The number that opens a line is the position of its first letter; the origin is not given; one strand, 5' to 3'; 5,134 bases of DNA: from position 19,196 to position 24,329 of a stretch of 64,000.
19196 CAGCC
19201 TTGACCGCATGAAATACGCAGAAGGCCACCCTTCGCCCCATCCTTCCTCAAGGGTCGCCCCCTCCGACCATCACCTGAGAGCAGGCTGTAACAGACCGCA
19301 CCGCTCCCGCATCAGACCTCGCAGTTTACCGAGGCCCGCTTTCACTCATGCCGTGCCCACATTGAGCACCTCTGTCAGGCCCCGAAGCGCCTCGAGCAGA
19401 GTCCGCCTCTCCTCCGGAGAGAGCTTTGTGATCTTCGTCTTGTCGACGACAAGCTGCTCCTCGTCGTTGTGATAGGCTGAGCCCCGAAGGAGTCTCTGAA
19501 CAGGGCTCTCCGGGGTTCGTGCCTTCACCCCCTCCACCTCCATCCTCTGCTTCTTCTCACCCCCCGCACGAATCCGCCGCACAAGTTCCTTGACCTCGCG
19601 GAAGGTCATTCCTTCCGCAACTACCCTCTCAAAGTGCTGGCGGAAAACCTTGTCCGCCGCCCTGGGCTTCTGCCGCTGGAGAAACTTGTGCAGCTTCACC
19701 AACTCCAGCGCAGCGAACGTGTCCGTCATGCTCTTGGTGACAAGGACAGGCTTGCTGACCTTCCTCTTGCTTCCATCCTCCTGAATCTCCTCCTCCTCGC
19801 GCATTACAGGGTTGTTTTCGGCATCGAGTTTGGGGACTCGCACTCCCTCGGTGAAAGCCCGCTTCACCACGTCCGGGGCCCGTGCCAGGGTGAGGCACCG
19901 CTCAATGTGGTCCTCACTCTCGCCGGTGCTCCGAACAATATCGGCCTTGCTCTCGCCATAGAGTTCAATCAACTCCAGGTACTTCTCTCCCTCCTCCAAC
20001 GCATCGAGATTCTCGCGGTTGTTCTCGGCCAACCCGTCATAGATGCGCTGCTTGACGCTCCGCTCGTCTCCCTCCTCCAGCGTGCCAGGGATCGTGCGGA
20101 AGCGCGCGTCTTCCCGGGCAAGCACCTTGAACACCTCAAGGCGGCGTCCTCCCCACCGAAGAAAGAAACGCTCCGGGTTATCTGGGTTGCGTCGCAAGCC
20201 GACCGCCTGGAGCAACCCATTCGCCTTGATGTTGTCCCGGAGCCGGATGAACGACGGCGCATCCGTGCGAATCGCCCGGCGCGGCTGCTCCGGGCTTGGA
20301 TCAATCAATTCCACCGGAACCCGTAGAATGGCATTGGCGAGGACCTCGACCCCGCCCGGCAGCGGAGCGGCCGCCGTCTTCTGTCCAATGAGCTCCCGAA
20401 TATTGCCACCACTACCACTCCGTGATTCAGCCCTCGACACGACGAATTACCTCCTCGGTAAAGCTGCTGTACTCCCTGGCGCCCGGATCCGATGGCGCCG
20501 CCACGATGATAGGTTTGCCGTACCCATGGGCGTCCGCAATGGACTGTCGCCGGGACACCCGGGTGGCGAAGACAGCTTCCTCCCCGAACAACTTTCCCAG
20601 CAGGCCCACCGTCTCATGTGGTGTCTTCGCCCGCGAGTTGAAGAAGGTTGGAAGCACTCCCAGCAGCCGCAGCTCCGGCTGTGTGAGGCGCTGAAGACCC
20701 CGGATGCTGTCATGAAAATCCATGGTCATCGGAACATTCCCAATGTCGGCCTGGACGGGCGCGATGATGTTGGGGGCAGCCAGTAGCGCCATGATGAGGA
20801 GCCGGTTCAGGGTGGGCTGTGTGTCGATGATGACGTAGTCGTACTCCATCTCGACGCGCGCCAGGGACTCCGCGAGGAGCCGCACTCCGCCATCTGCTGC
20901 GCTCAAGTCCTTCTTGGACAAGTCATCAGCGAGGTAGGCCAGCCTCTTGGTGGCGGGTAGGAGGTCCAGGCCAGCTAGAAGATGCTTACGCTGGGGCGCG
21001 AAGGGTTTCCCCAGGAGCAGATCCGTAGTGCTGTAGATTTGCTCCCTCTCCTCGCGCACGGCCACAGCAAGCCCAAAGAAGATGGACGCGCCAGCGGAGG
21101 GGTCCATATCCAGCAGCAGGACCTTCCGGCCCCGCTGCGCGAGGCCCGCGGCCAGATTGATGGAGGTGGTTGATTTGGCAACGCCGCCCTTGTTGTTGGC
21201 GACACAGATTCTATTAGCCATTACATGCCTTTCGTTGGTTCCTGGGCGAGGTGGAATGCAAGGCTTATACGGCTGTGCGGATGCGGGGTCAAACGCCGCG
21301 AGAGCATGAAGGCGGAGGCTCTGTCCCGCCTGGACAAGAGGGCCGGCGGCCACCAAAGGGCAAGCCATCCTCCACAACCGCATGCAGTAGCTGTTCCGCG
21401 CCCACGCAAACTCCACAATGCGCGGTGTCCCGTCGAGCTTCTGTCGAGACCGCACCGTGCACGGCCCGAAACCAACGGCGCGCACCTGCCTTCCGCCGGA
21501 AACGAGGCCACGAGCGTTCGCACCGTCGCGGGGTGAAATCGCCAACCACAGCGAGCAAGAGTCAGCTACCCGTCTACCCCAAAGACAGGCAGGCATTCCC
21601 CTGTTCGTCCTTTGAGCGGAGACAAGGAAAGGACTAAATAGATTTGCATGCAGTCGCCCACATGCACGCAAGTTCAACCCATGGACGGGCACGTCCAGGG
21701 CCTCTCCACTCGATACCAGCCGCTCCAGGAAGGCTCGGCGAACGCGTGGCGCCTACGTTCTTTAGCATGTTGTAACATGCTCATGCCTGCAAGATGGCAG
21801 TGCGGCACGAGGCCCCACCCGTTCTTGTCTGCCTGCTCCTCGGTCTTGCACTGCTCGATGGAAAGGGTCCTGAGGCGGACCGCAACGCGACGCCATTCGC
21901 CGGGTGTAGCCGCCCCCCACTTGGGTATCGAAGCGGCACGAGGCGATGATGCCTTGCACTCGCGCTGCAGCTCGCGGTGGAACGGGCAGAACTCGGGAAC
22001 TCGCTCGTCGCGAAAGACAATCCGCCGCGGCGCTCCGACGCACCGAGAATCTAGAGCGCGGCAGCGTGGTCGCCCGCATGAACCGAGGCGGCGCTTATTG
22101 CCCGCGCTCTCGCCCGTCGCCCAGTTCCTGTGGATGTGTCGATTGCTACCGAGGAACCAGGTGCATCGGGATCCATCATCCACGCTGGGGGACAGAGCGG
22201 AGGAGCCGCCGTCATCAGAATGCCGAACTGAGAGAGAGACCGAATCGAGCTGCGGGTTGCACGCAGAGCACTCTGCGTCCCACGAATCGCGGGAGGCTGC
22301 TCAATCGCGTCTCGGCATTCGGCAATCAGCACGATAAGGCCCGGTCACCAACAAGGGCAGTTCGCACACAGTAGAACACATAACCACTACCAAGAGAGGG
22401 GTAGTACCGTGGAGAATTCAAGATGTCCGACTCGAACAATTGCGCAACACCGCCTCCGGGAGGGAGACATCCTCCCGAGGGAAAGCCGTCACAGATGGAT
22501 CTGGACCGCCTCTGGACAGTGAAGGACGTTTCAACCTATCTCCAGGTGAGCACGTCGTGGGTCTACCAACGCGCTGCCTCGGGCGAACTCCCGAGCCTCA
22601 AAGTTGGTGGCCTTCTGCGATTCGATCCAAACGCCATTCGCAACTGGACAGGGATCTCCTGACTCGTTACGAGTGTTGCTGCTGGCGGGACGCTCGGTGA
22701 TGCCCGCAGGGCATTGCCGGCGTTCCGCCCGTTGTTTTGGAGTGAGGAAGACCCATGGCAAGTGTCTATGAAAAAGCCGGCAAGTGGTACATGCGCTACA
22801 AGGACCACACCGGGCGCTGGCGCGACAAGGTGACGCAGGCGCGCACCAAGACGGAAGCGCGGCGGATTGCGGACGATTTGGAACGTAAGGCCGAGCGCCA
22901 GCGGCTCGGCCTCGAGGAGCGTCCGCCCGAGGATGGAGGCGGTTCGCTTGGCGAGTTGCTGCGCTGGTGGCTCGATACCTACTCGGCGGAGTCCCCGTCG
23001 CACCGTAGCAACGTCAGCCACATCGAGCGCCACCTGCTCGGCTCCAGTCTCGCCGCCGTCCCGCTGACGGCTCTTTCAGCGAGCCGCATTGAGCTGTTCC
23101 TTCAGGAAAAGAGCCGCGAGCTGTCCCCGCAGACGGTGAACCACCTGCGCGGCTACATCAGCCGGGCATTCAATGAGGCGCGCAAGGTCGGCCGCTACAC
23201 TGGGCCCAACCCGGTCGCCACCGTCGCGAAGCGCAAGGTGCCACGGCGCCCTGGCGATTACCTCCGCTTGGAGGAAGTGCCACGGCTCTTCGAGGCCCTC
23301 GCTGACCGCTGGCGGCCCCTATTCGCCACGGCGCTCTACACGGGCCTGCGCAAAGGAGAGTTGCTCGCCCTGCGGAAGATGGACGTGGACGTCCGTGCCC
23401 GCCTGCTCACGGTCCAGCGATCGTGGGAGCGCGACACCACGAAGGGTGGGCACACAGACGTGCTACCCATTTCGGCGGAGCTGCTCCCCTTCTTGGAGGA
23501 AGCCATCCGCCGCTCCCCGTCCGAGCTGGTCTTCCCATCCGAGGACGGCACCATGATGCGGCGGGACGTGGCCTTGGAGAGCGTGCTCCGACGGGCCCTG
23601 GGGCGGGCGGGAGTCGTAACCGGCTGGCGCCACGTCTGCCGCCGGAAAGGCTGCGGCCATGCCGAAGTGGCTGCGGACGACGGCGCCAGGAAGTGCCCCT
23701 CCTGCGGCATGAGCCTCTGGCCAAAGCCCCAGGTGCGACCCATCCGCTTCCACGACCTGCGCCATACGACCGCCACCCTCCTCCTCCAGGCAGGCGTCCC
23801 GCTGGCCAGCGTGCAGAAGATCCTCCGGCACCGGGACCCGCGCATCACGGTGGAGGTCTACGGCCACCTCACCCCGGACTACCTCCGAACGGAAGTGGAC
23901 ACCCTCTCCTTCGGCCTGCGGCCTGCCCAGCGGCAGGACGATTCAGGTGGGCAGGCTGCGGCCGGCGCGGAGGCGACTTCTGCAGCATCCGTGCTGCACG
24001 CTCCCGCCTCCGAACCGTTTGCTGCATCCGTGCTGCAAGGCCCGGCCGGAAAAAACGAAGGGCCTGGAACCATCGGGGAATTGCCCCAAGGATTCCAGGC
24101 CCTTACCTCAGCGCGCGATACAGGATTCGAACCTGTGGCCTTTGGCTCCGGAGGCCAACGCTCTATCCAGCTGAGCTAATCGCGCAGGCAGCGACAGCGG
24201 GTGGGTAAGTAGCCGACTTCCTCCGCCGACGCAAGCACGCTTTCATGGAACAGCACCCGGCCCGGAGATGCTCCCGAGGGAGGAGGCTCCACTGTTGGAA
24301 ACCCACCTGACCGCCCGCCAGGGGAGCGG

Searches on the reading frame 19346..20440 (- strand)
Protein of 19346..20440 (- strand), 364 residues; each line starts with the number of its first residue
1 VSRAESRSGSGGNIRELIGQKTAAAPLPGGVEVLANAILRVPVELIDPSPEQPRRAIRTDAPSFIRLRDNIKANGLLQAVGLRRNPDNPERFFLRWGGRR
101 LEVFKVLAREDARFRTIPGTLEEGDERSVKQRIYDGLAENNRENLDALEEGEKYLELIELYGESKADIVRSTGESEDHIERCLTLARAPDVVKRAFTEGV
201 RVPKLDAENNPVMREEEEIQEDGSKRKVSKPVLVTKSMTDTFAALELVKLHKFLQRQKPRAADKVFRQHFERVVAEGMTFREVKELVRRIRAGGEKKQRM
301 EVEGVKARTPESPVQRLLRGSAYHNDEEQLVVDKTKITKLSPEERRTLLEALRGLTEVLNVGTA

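Call 30: search_protein_families(library=pfam, proteins=[window:19346-20440:-], max_evalue=0.0001)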
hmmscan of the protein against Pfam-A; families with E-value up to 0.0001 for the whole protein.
window:19346-20440:- (364 aa): 1 family
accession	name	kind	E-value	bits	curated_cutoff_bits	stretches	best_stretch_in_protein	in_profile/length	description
PF17762.8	HTH_ParB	-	8.8e-05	23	22.6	0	143-198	1-56/102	ParB HTH domain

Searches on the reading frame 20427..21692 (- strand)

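Call 30: search_protein_families(library=pfam, proteins=[window:20427-21692:-], max_evalue=0.0001)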
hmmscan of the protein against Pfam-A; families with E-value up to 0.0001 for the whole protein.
window:20427-21692:- (421 aa): 7 families
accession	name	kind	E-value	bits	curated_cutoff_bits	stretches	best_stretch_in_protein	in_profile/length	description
PF13614.12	AAA_31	-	1.7e-31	110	27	1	161-339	3-173/177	AAA domain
PF01656.29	CbiA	-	1.7e-18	67.2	25.4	1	162-395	1-125/125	CobQ/CobB/MinD/ParA nucleotide binding domain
PF10609.15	ParA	-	1.1e-09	38.5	27.1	1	159-204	3-47/246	NUBPL iron-transfer P-loop NTPase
PF09140.17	MipZ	-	1.2e-09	38.3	20.7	1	161-198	2-39/262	ATPase MipZ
PF02374.21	ArsA_ATPase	-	2.3e-08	34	24.3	1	164-203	5-44/305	Anion-transporting ATPase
PF00142.24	Fer4_NifH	-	1.8e-06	28.1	25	1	166-203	6-43/271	4Fe-4S iron sulfur cluster binding proteins, NifH/frxC family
PF06564.18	CBP_BcsQ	-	9.2e-06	25.8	21.3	1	162-316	4-148/234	Cellulose biosynthesis protein BcsQ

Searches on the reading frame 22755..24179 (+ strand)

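Call 30: search_protein_families(library=pfam, proteins=[window:22755-24179:+], max_evalue=0.0001)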
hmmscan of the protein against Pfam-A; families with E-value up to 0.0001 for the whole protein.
window:22755-24179:+ (474 aa): 2 families
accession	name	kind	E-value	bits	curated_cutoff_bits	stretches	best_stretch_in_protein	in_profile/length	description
PF00589.27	Phage_integrase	-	4.2e-24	85.7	27.1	2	169-289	2-125/172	Phage integrase family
PF24624.1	Int_N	-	1.7e-05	25.9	27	1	65-159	5-98/100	Phage integrase, N-terminal domain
